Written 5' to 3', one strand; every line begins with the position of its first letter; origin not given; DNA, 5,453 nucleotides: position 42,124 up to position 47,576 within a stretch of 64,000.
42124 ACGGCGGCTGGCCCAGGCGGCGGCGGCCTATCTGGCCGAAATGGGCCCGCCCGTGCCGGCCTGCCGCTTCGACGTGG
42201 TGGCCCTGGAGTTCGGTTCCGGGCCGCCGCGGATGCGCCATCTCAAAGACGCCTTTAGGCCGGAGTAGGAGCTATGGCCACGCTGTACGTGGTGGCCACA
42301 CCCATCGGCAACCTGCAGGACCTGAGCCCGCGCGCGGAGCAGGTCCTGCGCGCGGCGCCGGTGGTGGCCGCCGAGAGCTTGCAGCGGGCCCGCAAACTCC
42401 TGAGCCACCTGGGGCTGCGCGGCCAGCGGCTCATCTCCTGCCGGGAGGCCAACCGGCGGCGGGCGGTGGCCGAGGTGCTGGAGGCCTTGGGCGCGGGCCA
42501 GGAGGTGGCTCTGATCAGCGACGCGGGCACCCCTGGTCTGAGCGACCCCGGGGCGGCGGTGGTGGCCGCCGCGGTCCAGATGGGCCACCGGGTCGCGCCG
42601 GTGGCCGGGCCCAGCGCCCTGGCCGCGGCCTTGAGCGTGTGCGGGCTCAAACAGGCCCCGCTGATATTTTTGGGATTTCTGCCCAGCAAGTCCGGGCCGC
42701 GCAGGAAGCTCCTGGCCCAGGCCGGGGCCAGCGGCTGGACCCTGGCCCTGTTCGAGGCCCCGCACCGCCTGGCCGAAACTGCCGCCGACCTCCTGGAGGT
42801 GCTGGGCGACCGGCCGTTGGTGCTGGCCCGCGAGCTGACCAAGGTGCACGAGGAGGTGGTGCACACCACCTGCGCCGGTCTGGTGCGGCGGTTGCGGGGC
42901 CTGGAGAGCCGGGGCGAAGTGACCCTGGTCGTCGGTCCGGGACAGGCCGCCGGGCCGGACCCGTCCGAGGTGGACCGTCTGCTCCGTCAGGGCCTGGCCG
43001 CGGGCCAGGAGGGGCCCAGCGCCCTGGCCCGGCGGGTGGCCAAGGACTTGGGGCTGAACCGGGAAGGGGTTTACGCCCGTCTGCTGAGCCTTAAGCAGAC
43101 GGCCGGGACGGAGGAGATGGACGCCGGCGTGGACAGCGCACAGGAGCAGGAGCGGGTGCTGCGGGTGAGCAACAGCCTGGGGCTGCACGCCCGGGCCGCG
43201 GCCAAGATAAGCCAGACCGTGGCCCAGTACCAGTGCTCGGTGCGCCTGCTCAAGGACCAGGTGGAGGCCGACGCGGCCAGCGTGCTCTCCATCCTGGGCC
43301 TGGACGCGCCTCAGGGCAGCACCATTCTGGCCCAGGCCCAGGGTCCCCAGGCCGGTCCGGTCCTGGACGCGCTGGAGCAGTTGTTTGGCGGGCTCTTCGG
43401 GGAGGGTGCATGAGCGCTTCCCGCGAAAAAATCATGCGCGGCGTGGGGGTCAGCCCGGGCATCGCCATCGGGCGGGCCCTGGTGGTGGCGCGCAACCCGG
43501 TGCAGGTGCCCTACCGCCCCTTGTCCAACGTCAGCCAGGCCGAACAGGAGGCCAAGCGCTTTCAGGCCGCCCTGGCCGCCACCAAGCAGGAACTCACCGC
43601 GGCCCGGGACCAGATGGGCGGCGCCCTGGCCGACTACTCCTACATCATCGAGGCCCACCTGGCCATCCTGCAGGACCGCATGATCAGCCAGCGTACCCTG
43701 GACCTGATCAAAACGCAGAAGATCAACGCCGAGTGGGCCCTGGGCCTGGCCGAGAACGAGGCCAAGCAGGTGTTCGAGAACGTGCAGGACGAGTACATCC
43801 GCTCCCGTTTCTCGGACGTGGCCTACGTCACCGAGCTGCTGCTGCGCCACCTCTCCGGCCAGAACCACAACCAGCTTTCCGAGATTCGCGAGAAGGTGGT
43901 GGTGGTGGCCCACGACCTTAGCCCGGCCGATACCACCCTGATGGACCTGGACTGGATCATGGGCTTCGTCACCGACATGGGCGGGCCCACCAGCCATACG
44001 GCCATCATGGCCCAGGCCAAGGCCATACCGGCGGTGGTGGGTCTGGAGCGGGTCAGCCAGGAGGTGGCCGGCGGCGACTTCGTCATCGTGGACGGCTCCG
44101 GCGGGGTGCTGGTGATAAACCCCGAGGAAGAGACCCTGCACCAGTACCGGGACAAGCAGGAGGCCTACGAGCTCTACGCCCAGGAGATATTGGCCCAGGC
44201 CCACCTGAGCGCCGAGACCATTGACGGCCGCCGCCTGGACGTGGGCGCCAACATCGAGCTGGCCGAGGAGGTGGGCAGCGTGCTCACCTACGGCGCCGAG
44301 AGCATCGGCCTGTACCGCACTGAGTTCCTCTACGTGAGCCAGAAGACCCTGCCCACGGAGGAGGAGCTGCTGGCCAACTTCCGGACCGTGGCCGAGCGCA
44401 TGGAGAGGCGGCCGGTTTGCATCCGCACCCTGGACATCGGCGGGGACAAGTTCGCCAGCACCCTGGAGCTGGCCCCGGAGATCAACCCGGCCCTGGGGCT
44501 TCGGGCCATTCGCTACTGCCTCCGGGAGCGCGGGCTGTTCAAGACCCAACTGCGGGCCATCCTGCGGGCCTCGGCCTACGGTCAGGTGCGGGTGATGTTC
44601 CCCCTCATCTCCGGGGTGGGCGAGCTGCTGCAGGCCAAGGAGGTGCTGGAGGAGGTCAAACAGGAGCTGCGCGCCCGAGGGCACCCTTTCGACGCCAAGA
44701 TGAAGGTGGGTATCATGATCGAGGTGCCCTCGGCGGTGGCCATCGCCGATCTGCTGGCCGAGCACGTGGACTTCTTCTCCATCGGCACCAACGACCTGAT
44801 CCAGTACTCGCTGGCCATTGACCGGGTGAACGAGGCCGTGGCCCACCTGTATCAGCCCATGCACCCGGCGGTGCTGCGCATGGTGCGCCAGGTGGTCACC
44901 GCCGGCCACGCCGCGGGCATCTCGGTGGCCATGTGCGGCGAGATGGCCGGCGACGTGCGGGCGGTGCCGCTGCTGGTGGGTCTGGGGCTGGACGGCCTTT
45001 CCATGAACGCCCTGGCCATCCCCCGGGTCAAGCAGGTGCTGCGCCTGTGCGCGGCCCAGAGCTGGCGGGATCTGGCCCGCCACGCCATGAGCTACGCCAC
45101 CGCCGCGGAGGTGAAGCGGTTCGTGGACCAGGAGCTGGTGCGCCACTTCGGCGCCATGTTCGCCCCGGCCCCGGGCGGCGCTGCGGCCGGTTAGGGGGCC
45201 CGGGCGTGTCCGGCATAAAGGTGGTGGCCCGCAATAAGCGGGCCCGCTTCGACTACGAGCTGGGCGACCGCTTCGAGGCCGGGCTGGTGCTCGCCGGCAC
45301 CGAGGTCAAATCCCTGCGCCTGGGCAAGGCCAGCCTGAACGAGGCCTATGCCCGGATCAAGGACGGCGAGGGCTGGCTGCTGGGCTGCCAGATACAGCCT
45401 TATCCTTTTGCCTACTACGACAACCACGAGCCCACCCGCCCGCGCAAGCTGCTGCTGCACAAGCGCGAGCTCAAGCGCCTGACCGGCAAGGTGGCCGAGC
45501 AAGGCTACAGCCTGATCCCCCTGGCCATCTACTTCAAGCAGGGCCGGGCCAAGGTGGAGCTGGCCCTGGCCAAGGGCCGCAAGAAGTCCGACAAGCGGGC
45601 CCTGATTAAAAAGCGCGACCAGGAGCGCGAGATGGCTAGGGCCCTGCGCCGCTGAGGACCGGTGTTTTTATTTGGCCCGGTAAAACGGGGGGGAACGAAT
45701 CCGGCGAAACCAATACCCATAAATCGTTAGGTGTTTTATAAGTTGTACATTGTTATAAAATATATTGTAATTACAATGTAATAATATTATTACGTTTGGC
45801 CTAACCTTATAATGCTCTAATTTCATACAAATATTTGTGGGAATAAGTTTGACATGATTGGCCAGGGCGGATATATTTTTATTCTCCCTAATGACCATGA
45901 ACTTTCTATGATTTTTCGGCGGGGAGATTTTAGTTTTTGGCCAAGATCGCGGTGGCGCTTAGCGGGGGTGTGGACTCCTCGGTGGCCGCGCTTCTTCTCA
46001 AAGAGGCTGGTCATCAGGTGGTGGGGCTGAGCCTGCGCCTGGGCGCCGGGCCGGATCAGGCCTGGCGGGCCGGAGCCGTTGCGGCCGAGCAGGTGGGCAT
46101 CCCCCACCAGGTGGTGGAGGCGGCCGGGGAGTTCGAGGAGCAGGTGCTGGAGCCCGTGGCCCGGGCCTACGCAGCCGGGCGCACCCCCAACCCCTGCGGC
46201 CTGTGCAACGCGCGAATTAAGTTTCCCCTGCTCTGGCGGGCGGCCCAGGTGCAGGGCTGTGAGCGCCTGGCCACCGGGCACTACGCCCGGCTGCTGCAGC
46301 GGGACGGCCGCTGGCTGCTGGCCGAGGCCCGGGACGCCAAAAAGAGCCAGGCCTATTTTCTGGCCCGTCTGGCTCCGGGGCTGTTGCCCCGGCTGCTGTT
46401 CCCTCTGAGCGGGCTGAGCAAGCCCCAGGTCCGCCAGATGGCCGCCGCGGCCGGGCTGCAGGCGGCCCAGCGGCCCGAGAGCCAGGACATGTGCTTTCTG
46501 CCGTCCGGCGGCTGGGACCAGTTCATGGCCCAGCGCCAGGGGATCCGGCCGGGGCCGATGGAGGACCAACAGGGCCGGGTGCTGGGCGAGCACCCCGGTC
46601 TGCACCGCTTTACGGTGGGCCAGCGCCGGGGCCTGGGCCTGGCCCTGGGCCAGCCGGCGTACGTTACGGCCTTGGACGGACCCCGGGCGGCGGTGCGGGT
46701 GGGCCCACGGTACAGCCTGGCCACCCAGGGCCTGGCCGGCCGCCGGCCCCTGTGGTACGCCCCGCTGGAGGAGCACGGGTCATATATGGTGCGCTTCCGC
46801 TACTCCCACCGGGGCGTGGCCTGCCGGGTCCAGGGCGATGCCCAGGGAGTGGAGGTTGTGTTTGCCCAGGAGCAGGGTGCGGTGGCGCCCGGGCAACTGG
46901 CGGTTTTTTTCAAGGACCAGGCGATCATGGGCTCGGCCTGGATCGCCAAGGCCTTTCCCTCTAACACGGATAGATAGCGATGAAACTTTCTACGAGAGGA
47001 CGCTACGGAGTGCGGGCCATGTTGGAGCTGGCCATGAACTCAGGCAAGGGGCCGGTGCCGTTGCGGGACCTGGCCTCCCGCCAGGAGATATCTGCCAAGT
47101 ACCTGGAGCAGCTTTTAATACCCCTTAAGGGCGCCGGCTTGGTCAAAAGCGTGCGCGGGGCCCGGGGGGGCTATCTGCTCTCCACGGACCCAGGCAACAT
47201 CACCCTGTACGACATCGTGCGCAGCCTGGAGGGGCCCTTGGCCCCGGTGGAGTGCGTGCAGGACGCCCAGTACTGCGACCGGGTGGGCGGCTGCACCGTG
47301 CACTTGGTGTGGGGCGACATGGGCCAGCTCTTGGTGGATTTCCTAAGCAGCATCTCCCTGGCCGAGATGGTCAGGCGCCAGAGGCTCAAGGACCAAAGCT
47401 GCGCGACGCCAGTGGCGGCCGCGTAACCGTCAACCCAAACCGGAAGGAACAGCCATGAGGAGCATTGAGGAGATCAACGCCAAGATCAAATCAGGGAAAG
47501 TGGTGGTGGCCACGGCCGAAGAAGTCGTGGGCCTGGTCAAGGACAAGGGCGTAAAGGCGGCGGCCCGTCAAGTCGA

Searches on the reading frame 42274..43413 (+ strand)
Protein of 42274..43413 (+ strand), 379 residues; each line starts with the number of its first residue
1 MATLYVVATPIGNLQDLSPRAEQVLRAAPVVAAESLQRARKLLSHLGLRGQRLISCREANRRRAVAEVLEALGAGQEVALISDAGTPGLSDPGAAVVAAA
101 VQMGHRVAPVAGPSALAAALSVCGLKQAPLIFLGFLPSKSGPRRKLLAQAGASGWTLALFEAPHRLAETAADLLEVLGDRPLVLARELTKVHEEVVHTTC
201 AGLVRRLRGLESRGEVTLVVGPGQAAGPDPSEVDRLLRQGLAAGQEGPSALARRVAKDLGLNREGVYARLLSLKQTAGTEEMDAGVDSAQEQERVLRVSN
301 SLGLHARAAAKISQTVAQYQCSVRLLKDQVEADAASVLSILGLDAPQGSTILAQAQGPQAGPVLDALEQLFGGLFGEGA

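Call 8: search_protein_families(library=pfam, proteins=[window:42274-43413:+], max_evalue=0.001)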
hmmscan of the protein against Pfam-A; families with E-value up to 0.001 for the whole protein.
window:42274-43413:+ (379 aa): 2 families
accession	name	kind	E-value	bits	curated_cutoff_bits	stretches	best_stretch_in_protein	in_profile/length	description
PF00590.25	TP_methylase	-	1.2e-27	97.7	27.8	1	3-201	1-209/212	Tetrapyrrole (Corrin/Porphyrin) Methylases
PF00381.24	PTS-HPr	-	9.8e-20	70.8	23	1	293-371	2-79/81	PTS HPr component phosphorylation site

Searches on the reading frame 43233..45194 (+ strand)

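Call 8: search_protein_families(library=pfam, proteins=[window:43233-45194:+], max_evalue=0.001)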
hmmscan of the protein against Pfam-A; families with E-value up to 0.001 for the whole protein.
window:43233-45194:+ (653 aa): 4 families
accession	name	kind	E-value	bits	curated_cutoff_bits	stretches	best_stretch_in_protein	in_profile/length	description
PF02896.24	PEP-utilizers_C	-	3.7e-113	378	22.8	1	322-604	7-289/293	PEP-utilising enzyme, PEP-binding domain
PF05524.18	PEP-utilisers_N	-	1.8e-28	99.5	24.4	1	69-192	1-121/121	PEP-utilising enzyme, N-terminal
PF00391.29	PEP-utilizers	-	1e-21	76.8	23.1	1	219-291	2-72/72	PEP-utilising enzyme, mobile domain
PF03328.21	HpcH_HpaI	-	0.00011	22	25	1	434-588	72-215/221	HpcH/HpaI aldolase/citrate lyase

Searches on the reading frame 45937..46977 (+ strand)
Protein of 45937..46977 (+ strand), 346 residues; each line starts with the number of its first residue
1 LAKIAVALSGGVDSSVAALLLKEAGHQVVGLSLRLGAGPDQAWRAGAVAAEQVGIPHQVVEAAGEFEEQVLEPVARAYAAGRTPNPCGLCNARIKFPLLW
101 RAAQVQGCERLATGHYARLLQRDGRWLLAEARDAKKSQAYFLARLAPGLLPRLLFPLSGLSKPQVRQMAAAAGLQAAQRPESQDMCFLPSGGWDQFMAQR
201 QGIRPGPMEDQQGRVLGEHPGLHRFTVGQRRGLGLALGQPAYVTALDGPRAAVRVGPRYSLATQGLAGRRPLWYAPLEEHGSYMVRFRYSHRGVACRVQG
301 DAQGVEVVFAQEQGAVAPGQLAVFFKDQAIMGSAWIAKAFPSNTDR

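Call 8: search_protein_families(library=pfam, proteins=[window:45937-46977:+], max_evalue=0.001)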
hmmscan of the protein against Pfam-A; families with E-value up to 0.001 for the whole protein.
window:45937-46977:+ (346 aa): 8 families
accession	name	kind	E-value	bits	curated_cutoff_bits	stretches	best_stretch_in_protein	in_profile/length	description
PF03054.22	tRNA_Me_trans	-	3.8e-56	190.4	20.6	1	3-189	2-201/202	tRNA methyl transferase HUP domain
PF20258.4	tRNA_Me_trans_C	-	4.6e-14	52.9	20.6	1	265-336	3-77/77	Aminomethyltransferase beta-barrel domain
PF20259.3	tRNA_Me_trans_M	-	4.7e-14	52.1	27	1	195-256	2-65/66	tRNA methyl transferase PRC-barrel domain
PF24167.1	DUF7411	-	3.3e-06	27.2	28.7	1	3-74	2-70/194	Family of unknown function (DUF7411)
PF00764.25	Arginosuc_synth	-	7.4e-06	26.5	27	1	3-80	1-79/162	Arginosuccinate synthase N-terminal HUP domain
PF00733.27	Asn_synthase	-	0.0004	20.6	21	1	3-78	19-95/354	Asparagine synthase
PF06508.19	QueC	-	0.00043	20.3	22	0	5-62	3-60/210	Queuosine biosynthesis protein QueC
PF02540.23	NAD_synthase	-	0.00049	19.7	21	0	3-63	20-82/242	NAD synthase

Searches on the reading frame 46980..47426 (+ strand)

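Call 8: search_protein_families(library=pfam, proteins=[window:46980-47426:+], max_evalue=0.001)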
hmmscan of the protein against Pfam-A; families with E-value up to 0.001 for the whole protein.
window:46980-47426:+ (148 aa): 1 family
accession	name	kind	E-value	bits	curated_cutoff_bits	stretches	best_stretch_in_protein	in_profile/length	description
PF02082.26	Rrf2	-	8e-39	133.3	30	1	3-132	1-131/132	Iron-dependent Transcriptional regulator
